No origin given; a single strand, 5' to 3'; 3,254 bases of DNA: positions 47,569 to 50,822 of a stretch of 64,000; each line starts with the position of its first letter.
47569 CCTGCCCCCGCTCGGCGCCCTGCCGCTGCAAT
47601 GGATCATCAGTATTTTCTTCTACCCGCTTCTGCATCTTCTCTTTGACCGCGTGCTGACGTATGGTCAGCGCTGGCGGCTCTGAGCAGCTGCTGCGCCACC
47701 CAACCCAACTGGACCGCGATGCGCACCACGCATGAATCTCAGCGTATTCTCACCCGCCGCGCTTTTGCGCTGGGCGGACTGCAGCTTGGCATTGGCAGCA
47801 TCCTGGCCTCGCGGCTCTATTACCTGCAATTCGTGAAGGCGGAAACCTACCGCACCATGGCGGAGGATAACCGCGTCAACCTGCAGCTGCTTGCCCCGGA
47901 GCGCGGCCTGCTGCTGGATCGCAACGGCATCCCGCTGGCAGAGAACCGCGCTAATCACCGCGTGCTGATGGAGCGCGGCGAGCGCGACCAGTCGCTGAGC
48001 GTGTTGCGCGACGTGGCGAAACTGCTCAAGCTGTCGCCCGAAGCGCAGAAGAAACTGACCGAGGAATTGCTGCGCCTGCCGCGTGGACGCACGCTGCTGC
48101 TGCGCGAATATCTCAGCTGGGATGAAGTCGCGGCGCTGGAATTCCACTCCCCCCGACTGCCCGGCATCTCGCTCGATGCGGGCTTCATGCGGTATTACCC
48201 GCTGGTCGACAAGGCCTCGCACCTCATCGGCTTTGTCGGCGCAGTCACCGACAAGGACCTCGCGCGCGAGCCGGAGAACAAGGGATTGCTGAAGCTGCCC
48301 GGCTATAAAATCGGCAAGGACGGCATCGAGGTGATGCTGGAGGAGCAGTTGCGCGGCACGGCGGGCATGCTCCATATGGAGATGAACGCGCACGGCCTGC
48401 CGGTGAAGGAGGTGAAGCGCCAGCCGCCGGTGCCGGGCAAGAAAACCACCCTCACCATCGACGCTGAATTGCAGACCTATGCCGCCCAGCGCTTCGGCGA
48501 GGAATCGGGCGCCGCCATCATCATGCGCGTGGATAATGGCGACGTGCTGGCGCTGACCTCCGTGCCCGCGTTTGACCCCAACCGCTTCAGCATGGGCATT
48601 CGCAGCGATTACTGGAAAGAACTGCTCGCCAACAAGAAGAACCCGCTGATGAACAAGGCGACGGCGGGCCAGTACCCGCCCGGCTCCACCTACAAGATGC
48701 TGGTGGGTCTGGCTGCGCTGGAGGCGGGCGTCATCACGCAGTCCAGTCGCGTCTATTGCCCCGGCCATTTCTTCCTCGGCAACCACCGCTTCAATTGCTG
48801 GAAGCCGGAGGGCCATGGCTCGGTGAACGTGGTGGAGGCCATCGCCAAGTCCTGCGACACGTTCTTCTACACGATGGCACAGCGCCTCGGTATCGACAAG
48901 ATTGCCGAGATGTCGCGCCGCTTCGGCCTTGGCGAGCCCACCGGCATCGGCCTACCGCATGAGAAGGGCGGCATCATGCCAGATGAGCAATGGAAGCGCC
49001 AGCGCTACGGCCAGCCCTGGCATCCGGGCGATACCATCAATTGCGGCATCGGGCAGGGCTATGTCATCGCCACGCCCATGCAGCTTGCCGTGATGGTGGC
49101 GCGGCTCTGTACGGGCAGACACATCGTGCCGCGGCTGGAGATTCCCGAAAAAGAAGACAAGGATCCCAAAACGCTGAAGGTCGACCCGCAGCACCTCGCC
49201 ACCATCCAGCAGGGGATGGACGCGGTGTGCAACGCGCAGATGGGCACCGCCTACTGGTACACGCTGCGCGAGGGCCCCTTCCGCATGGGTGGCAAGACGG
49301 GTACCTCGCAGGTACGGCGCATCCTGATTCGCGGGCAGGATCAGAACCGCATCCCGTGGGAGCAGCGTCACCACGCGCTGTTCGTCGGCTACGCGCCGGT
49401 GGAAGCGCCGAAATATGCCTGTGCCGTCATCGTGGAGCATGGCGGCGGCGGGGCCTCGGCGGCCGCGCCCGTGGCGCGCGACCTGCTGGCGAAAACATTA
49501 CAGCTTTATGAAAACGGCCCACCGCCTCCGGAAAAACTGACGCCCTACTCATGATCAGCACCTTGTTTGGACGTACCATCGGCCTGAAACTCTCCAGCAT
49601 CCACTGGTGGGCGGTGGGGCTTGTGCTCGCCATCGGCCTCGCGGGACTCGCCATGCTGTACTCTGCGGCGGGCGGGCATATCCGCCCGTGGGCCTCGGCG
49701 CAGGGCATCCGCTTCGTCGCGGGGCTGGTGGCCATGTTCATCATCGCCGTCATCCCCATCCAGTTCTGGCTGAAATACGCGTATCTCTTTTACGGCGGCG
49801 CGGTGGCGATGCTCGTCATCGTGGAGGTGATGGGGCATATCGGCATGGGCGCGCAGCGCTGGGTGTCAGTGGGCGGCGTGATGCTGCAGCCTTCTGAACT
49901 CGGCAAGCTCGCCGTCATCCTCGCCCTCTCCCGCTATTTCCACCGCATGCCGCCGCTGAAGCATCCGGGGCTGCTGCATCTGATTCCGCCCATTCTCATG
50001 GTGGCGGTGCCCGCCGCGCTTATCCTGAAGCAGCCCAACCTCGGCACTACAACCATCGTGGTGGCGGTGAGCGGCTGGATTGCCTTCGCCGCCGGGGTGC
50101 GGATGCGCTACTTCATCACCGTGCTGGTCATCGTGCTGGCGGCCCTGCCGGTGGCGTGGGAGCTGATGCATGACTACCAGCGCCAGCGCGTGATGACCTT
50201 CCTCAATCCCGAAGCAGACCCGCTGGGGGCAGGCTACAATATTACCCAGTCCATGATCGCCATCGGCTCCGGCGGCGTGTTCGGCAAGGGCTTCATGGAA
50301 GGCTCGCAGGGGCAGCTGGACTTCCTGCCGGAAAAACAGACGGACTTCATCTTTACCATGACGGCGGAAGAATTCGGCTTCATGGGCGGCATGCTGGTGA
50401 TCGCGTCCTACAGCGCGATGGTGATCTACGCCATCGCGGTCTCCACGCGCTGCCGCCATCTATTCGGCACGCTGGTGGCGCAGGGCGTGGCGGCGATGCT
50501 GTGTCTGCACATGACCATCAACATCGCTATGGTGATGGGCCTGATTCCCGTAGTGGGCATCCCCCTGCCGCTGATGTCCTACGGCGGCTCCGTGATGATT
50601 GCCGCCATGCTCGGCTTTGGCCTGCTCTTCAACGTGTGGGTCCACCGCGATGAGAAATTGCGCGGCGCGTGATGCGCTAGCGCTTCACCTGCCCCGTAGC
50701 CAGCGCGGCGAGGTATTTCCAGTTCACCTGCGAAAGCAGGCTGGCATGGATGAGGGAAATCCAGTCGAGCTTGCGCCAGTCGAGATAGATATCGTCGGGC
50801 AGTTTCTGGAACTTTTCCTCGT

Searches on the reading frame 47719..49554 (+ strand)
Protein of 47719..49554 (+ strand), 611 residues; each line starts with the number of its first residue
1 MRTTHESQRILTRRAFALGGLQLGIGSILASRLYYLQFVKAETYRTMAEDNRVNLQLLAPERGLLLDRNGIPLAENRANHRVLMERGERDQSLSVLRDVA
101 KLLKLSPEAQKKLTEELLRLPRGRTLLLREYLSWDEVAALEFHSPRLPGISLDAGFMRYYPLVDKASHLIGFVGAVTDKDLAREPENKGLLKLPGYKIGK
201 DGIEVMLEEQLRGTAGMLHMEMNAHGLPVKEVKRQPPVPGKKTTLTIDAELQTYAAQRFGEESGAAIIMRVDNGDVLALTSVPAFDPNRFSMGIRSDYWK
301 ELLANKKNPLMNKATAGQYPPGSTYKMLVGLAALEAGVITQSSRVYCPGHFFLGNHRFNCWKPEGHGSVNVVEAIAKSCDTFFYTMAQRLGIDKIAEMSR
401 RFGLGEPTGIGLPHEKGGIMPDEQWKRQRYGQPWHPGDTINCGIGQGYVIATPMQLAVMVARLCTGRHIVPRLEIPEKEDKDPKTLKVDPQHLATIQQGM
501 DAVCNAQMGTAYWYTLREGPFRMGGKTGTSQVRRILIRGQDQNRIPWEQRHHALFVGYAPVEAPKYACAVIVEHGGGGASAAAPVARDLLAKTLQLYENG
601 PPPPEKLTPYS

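Call 12: search_protein_families(library=pfam, proteins=[window:47719-49554:+], max_evalue=0.001)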
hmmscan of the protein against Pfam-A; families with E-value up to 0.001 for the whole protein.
window:47719-49554:+ (611 aa): 2 families
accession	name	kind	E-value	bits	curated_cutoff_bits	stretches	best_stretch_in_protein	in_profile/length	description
PF00905.27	Transpeptidase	-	1.6e-57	195.5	22.1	1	264-590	1-298/299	Penicillin binding protein transpeptidase domain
PF03717.20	PBP_dimer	-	4.5e-30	105.8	24.4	1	59-232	3-179/180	Penicillin-binding Protein dimerisation domain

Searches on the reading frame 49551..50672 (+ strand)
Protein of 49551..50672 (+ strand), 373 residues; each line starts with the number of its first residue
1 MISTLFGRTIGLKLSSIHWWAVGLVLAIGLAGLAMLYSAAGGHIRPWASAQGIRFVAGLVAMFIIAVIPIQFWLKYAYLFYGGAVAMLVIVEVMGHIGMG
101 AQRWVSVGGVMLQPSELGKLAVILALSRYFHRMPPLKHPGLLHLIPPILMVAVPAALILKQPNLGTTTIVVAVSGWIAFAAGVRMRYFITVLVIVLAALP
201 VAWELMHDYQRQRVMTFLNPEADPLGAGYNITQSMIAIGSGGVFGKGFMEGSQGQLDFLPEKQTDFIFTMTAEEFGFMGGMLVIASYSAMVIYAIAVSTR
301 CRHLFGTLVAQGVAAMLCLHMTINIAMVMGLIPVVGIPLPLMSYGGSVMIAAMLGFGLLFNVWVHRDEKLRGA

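Call 12: search_protein_families(library=pfam, proteins=[window:49551-50672:+], max_evalue=0.001)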
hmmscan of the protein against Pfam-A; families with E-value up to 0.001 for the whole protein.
window:49551-50672:+ (373 aa): 1 family
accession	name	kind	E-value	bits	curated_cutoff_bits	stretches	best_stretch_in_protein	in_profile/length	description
PF01098.24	FTSW_RODA_SPOVE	-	1.8e-95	320.4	26.4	1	22-366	14-354/356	Cell cycle protein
